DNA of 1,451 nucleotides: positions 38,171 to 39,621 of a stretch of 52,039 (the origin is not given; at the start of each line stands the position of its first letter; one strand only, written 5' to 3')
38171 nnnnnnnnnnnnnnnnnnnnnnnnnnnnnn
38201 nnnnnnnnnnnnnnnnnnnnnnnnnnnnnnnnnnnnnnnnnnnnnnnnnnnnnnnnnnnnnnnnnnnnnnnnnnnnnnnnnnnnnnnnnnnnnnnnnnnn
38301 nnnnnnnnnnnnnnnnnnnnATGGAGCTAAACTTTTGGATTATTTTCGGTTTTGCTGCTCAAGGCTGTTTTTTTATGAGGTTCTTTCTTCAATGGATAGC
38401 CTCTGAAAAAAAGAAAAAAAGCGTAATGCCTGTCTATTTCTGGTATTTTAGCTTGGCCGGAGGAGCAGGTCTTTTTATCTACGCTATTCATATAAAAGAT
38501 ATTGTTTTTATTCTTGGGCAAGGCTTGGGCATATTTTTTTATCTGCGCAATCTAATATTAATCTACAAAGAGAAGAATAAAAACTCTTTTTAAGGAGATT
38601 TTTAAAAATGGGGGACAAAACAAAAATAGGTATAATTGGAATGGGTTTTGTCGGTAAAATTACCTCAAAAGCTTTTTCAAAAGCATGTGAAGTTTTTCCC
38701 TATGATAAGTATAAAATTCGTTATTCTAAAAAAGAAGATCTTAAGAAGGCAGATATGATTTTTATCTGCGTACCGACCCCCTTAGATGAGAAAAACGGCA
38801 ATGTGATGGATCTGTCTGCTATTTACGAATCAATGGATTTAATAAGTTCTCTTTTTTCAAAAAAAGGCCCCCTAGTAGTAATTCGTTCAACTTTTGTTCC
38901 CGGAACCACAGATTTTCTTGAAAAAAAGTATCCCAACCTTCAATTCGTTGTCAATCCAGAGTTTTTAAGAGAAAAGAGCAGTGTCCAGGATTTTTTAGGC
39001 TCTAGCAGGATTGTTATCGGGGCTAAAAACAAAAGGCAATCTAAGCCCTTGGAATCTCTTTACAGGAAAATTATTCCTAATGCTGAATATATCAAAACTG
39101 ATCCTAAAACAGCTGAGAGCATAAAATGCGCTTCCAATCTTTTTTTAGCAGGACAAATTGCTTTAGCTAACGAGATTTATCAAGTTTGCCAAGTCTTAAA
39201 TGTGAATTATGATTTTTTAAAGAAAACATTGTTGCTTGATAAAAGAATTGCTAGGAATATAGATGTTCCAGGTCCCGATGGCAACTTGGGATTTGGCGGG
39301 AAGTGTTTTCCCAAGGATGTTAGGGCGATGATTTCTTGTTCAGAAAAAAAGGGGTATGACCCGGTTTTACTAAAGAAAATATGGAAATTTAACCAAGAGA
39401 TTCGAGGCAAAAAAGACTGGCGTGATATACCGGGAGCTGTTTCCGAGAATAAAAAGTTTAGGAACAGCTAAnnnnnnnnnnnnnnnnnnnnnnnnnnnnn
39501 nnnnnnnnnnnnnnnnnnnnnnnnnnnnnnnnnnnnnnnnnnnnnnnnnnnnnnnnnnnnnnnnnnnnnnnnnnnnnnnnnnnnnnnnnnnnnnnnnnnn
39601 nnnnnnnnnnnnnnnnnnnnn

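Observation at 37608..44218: Protein O-mannosylation-like glycosylation island (Dpm1-like GT2 + GT39 PMT-like + two further GT-C membrane proteins)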

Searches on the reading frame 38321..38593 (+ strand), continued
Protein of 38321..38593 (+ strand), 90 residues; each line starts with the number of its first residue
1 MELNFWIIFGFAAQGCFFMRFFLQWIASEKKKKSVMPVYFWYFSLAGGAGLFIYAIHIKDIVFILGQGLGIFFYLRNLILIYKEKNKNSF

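Call 85: get_annotated_region(hit=H6, flank=4500)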
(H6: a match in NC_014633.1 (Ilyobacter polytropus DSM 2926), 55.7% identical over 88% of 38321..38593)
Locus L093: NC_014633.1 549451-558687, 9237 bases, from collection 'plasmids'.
description: Ilyobacter polytropus DSM 2926 plasmid pILYOP01, complete sequence
organism: Ilyobacter polytropus DSM 2926 (NCBI taxid 572544)
taxonomy: Bacteria; Fusobacteriota; Fusobacteriia; Fusobacteriales; Fusobacteriaceae; Ilyobacter; Ilyobacter polytropus; Ilyobacter polytropus DSM 2926
host: -; source: marine mud; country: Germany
typing (MOB-suite, as given by PLSDB): non-mobilizable; replicon rep_cluster_99
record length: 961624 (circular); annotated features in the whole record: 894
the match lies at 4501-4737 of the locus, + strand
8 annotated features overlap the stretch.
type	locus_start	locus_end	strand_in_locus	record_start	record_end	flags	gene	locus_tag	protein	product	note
CDS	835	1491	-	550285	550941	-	-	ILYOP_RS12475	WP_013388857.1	alpha/beta hydrolase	-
CDS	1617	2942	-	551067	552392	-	-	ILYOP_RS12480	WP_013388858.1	HAMP domain-containing sensor histidine kinase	GO:0007165 - signal transduction [Evidence IEA]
CDS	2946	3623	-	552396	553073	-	-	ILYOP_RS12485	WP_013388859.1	response regulator transcription factor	GO:0000160 - phosphorelay signal transduction system [Evidence IEA]; GO:0006355 - regulation of DNA-templated ...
CDS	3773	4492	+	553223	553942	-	-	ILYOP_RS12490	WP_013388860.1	glycosyltransferase family 2 protein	-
CDS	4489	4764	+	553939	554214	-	-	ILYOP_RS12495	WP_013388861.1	lipid-A-disaccharide synthase N-terminal domain-containing protein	-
CDS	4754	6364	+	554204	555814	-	-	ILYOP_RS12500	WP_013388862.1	glycosyltransferase family 39 protein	-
CDS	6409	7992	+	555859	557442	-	-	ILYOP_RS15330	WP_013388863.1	glycosyltransferase family 39 protein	-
CDS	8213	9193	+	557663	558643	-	-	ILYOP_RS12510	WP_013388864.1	SDR family NAD(P)-dependent oxidoreductase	-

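Call 86: get_annotated_region(hit=H15, flank=4500)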
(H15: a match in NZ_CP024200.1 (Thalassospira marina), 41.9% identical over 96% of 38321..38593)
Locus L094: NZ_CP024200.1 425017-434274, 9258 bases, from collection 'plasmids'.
description: Thalassospira marina strain CSC3H3 plasmid pCSC3H3, complete sequence
organism: Thalassospira marina (NCBI taxid 2048283)
taxonomy: Bacteria; Pseudomonadota; Alphaproteobacteria; Rhodospirillales; Thalassospiraceae; Thalassospira; Thalassospira marina
host: -; source: -; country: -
typing (MOB-suite, as given by PLSDB): non-mobilizable
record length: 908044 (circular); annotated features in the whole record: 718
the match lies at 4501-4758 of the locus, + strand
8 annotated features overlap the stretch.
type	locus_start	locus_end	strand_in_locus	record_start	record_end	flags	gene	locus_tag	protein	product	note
CDS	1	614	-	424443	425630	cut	macA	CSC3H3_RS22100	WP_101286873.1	macrolide transporter subunit MacA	GO:1990961 - xenobiotic detoxification by transmembrane export across the plasma membrane [Evidence IEA]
CDS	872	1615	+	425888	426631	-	-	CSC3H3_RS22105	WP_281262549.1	response regulator transcription factor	GO:0000160 - phosphorelay signal transduction system [Evidence IEA]; GO:0006355 - regulation of DNA-templated ...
CDS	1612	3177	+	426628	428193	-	-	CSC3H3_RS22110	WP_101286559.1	ATP-binding protein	-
CDS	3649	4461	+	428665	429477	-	-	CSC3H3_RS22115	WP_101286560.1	glycosyltransferase family 2 protein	-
CDS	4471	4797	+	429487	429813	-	-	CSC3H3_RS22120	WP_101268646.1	lipid-A-disaccharide synthase N-terminal domain-containing protein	-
CDS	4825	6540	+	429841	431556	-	-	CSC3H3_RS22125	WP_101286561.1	glycosyltransferase family 39 protein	-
CDS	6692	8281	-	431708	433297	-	-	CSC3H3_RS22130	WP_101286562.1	FGGY-family carbohydrate kinase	GO:0016310 - phosphorylation [Evidence IEA]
CDS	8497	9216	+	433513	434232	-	-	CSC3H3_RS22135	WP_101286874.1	HAD family hydrolase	-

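Call 87: get_annotated_region(hit=H4, flank=4500)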
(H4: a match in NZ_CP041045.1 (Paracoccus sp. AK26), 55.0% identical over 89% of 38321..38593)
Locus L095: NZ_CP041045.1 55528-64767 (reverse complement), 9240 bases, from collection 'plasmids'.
description: Paracoccus sp. AK26 plasmid pAK1, complete sequence
organism: Paracoccus sp. AK26 (NCBI taxid 2589076)
taxonomy: Bacteria; Pseudomonadota; Alphaproteobacteria; Rhodobacterales; Paracoccaceae; Paracoccus; Paracoccus sp. AK26
host: -; source: pure culture,Hexachlorocyclohexane (HCH) pesticide-contaminated soil; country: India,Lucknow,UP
typing (MOB-suite, as given by PLSDB): non-mobilizable; replicon rep_cluster_229
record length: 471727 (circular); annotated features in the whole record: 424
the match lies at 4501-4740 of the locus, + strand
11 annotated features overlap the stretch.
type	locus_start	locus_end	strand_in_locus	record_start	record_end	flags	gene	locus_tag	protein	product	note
CDS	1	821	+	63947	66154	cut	-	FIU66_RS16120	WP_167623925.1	PepSY domain-containing protein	-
CDS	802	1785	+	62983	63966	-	-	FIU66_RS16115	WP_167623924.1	FAD:protein FMN transferase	GO:0017013 - protein flavinylation [Evidence IEA]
CDS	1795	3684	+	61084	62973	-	-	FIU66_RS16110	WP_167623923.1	heavy metal translocating P-type ATPase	-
CDS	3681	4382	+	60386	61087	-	-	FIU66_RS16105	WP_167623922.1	VIT family protein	-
CDS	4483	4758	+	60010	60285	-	-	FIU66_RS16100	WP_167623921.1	lipid-A-disaccharide synthase N-terminal domain-containing protein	-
CDS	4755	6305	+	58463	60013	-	-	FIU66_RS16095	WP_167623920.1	glycosyltransferase family 39 protein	-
CDS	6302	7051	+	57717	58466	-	-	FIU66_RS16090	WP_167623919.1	glycosyltransferase family 2 protein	-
CDS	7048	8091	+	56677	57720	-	-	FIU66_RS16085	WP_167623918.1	NAD-dependent epimerase/dehydratase family protein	-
CDS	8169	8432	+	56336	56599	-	-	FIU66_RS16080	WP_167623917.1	PepSY domain-containing protein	-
CDS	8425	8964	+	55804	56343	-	-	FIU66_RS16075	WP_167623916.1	cytochrome b/b6 domain-containing protein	-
CDS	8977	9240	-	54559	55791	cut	-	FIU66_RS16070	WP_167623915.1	histidine kinase dimerization/phospho-acceptor domain-containing protein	GO:0007165 - signal transduction [Evidence IEA]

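Call 91: search_protein_families(library=pfam, proteins=[L089:4755-6332:+], max_evalue=0.001)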
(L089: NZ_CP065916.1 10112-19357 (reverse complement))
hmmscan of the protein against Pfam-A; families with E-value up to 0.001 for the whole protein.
L089:4755-6332:+ (525 aa): 0 families

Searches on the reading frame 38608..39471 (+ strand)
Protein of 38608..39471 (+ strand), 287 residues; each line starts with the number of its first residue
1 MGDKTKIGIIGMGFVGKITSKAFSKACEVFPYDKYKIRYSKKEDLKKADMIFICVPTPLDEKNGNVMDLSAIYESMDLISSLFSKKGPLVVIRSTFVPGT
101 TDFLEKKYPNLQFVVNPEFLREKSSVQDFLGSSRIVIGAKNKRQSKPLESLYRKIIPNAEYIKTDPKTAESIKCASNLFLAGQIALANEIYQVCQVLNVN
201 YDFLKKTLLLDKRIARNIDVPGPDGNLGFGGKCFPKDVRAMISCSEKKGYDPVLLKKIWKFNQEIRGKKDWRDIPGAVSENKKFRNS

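Call 3: search_protein_families(library=pfam, proteins=[window:38608-39471:+], max_evalue=0.01)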
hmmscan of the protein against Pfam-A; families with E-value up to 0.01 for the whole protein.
window:38608-39471:+ (287 aa): 2 families
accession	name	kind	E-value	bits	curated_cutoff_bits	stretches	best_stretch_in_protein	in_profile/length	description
PF03721.20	UDPG_MGDP_dh_N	-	4e-25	88.9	27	1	37-149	66-185/187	UDP-glucose/GDP-mannose dehydrogenase family, NAD binding domain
PF00984.24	UDPG_MGDP_dh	-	7.8e-21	74.4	25.4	1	167-263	1-93/94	UDP-glucose/GDP-mannose dehydrogenase family, central domain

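Call 4: search_protein_families(library=ncbifam, proteins=[window:38608-39471:+], max_evalue=0.01)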
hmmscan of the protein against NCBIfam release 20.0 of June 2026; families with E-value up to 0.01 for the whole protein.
window:38608-39471:+ (287 aa): 7 families
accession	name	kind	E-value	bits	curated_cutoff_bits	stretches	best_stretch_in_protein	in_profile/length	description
TIGR03026.1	NDP-sugDHase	subfamily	1.8e-56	191.7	189.8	1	41-265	70-296/413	nucleotide sugar dehydrogenase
NF041297.1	UDPGDh_AglM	equivalog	1.1e-41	143.2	670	1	43-264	70-299/429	UDP-glucose 6-dehydrogenase AglM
NF047673.2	TeichurnBiosyTuaD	equivalog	3.3e-30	105.6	700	1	42-266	72-294/439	UDP-glucose 6-dehydrogenase TuaD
NF011631.0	PRK15057.1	equivalog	1.1e-23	84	757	1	35-243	61-263/388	UDP-glucose 6-dehydrogenase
NF040825.1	UDPMaNacDH_Arch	equivalog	5.5e-20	71.6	750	1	39-247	67-272/418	UDP-N-acetyl-D-mannosamine dehydrogenase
NF008286.0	PRK11064.1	equivalog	9.6e-15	54.1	459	1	45-238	73-271/420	UDP-N-acetyl-D-mannosamine dehydrogenase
NF011729.0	PRK15182.1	equivalog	2.6e-07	29.8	592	1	40-205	69-240/425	Vi polysaccharide biosynthesis UDP-N-acetylglucosamine C-6 dehydrogenase TviB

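Call 45: search_protein_representatives(protein=window:38608-39471:+)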
Query: 287 residues. Proteins with E-value up to 0.001 (for the whole library): 14827; up to 1e-10: 7341; up to 1e-30: 530. The best 150 are listed.
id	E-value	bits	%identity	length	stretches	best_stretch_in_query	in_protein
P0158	5.2e-79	281.7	52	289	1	6-282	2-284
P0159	3.7e-66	239.5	46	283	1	6-282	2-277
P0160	2.0e-64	233.8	45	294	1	6-283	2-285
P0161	2.1e-63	230.4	43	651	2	5-244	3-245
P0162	1.4e-62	227.8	42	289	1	5-278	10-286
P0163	7.0e-61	222.2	46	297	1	1-285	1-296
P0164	7.5e-61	222.1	43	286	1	6-283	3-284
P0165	8.2e-61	222.0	39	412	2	6-282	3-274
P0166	9.5e-61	221.7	50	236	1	62-281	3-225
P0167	1.8e-60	220.9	44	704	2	6-266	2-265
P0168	8.0e-60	218.7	40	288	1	5-281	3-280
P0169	1.2e-59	218.1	42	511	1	6-273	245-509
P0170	2.1e-59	217.4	41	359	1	6-281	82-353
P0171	6.3e-59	215.8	44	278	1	4-284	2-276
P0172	4.0e-58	213.2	43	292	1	4-286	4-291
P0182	1.4e-52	195.0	41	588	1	7-277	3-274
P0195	1.6e-50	188.2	40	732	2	6-242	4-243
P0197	1.8e-50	188.0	44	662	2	4-235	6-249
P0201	1.2e-49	185.3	33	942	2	33-263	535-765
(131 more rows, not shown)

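Call 48: search_protein_families(library=pfam, proteins=[P0161, P0167, P0195, P0197, P0201, P0169, P0182, P0158], max_evalue=0.001)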
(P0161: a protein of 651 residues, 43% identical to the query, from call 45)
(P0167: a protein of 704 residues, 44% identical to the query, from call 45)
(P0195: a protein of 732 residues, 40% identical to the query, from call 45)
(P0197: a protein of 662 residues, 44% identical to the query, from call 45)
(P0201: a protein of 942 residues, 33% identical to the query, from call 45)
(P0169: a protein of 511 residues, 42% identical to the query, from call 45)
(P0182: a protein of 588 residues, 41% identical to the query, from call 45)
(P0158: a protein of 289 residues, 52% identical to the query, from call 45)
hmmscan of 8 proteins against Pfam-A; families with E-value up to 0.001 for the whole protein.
P0161 (651 aa): 6 families
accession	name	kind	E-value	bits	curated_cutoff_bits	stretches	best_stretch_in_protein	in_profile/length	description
PF03721.20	UDPG_MGDP_dh_N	-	7e-21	75.1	27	1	39-150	69-185/187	UDP-glucose/GDP-mannose dehydrogenase family, NAD binding domain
PF00984.24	UDPG_MGDP_dh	-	7.9e-20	71.2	25.4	1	169-245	2-74/94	UDP-glucose/GDP-mannose dehydrogenase family, central domain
PF14528.11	LAGLIDADG_3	-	1.3e-13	51.4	22.5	1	464-532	5-76/82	LAGLIDADG-like domain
PF14890.11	Intein_splicing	-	3.7e-08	33.8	35.8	1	247-599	78-155/155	Intein splicing domain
PF14527.11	LAGLIDADG_WhiA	-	6.2e-07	29.9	23.2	0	463-551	2-88/93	WhiA LAGLIDADG-like domain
PF13403.11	Hint_2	-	7.3e-05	23.6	28.4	1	234-286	2-54/147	Hint domain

P0167 (704 aa): 4 families
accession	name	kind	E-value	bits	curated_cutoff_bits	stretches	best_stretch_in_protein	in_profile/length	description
PF00984.24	UDPG_MGDP_dh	-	2.1e-21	76.2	25.4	2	166-242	1-73/94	UDP-glucose/GDP-mannose dehydrogenase family, central domain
PF03721.20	UDPG_MGDP_dh_N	-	3.7e-20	72.7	27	1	34-148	66-185/187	UDP-glucose/GDP-mannose dehydrogenase family, NAD binding domain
PF14890.11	Intein_splicing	-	2.7e-13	50.4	35.8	1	252-665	11-155/155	Intein splicing domain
PF14528.11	LAGLIDADG_3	-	2.9e-11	43.9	22.5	2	511-560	3-51/82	LAGLIDADG-like domain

P0195 (732 aa): 4 families
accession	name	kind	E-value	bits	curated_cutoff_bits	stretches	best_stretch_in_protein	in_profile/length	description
PF00984.24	UDPG_MGDP_dh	-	1.3e-23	83.3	25.4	1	168-246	2-75/94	UDP-glucose/GDP-mannose dehydrogenase family, central domain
PF03721.20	UDPG_MGDP_dh_N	-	1.3e-18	67.7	27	1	40-144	69-179/187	UDP-glucose/GDP-mannose dehydrogenase family, NAD binding domain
PF14890.11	Intein_splicing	-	2.7e-18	66.7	35.8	1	255-681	12-153/155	Intein splicing domain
PF14528.11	LAGLIDADG_3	-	2.3e-13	50.6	22.5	1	533-611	4-78/82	LAGLIDADG-like domain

P0197 (662 aa): 5 families
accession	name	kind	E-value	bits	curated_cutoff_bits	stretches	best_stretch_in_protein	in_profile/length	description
PF00984.24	UDPG_MGDP_dh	-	4.7e-19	68.7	25.4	2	181-256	1-72/94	UDP-glucose/GDP-mannose dehydrogenase family, central domain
PF03721.20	UDPG_MGDP_dh_N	-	1.6e-16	60.9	27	1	51-153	71-177/187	UDP-glucose/GDP-mannose dehydrogenase family, NAD binding domain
PF14528.11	LAGLIDADG_3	-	1.2e-11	45.2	22.5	1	370-427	3-64/82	LAGLIDADG-like domain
PF14890.11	Intein_splicing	-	0.00016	22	35.8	1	281-606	40-155/155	Intein splicing domain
PF02826.25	2-Hacid_dh_C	-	0.00027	20.8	25.1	1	8-67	38-102/178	D-isomer specific 2-hydroxyacid dehydrogenase, NAD binding domain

P0201 (942 aa): 15 families
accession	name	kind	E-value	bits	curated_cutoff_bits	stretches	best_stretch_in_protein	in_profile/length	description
PF03721.20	UDPG_MGDP_dh_N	-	1e-99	332.1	27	2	477-654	2-182/187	UDP-glucose/GDP-mannose dehydrogenase family, NAD binding domain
PF03720.21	UDPG_MGDP_dh_C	-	1.9e-68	227.8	30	2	318-417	1-102/103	UDP-glucose/GDP-mannose dehydrogenase family, UDP binding domain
PF00984.24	UDPG_MGDP_dh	-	5.4e-68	225.6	25.4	2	203-295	1-93/94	UDP-glucose/GDP-mannose dehydrogenase family, central domain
PF07992.20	Pyr_redox_2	-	2.6e-11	43.9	26.1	1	445-508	106-175/291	Pyridine nucleotide-disulphide oxidoreductase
PF02558.23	ApbA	-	2.8e-10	40.4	22.2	1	478-557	1-74/150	Ketopantoate reductase PanE/ApbA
PF01210.29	NAD_Gly3P_dh_N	-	5e-10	40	23.1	0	477-617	1-126/158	NAD-dependent glycerol-3-phosphate dehydrogenase N-terminus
PF03807.23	F420_oxidored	-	6.5e-10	39.9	21.6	0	477-558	1-68/94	NADP oxidoreductase coenzyme F420-dependent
PF00070.33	Pyr_redox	-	1.5e-07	32.3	22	0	3-32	1-30/82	Pyridine nucleotide-disulphide oxidoreductase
PF02737.24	3HCDH_N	-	2.1e-07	31.4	22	0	477-553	1-82/180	3-hydroxyacyl-CoA dehydrogenase, NAD binding domain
PF13450.12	NAD_binding_8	-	8.4e-07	29.6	21.9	0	480-506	1-27/68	NAD(P)-binding Rossmann-like domain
PF01266.30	DAO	-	5.9e-06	26.5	27.9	0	478-506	2-30/353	FAD dependent oxidoreductase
PF01262.27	AlaDh_PNT_C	-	3e-05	24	23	0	471-510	24-63/214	Alanine dehydrogenase/PNT, C-terminal domain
PF02826.25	2-Hacid_dh_C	-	4.7e-05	23.3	25.1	0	459-510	19-71/178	D-isomer specific 2-hydroxyacid dehydrogenase, NAD binding domain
PF02254.24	TrkA_N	-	0.00019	22.2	23.8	0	478-511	1-34/116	TrkA-N domain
PF01494.25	FAD_binding_3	-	0.00024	20.9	22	0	3-36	3-36/349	FAD binding domain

P0169 (511 aa): 4 families
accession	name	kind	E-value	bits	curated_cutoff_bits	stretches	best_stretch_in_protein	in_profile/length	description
PF00483.29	NTP_transferase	-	6.4e-36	124.6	21.2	1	2-233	1-239/245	Nucleotidyl transferase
PF03721.20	UDPG_MGDP_dh_N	-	3.4e-25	89.2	27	1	286-381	75-181/187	UDP-glucose/GDP-mannose dehydrogenase family, NAD binding domain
PF00984.24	UDPG_MGDP_dh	-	2.5e-24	85.6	25.4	1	403-498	2-92/94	UDP-glucose/GDP-mannose dehydrogenase family, central domain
PF12804.13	NTP_transf_3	-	1e-07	32.7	27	1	3-128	1-119/160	MobA-like NTP transferase domain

P0182 (588 aa): 8 families
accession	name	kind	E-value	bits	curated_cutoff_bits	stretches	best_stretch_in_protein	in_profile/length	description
PF01370.27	Epimerase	-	7.5e-31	107.8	20.9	1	286-516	1-237/240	NAD dependent epimerase/dehydratase family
PF16363.11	GDP_Man_Dehyd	-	1e-25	91.4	27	1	287-531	1-260/332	GDP-mannose 4,6 dehydratase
PF00984.24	UDPG_MGDP_dh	-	1.1e-22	80.4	25.4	1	164-259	2-92/94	UDP-glucose/GDP-mannose dehydrogenase family, central domain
PF03721.20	UDPG_MGDP_dh_N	-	3.7e-22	79.3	27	1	36-146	65-186/187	UDP-glucose/GDP-mannose dehydrogenase family, NAD binding domain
PF01073.25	3Beta_HSD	-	9.2e-13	48.3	22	1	287-409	1-122/280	3-beta hydroxysteroid dehydrogenase/isomerase family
PF02719.21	Polysacc_synt_2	-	1.7e-10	41.1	20.2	1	286-556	1-278/293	Polysaccharide biosynthesis protein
PF07993.18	NAD_binding_4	-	3.4e-05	23.5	20.1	0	288-310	1-23/258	Male sterility protein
PF04321.23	RmlD_sub_bind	-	0.00023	20.8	27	1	286-535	3-229/287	RmlD substrate binding domain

P0158 (289 aa): 4 families
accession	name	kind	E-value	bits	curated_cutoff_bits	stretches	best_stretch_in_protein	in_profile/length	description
PF00984.24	UDPG_MGDP_dh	-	3.7e-26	91.5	25.4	1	170-264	2-92/94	UDP-glucose/GDP-mannose dehydrogenase family, central domain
PF03721.20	UDPG_MGDP_dh_N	-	2e-20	73.6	27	1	35-148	64-182/187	UDP-glucose/GDP-mannose dehydrogenase family, NAD binding domain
PF02826.25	2-Hacid_dh_C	-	0.00052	19.9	25.1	1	2-67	38-111/178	D-isomer specific 2-hydroxyacid dehydrogenase, NAD binding domain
PF14833.11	NAD_binding_11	-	0.00053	20.7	30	0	171-212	3-44/122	NAD-binding of NADP-dependent 3-hydroxyisobutyrate dehydrogenase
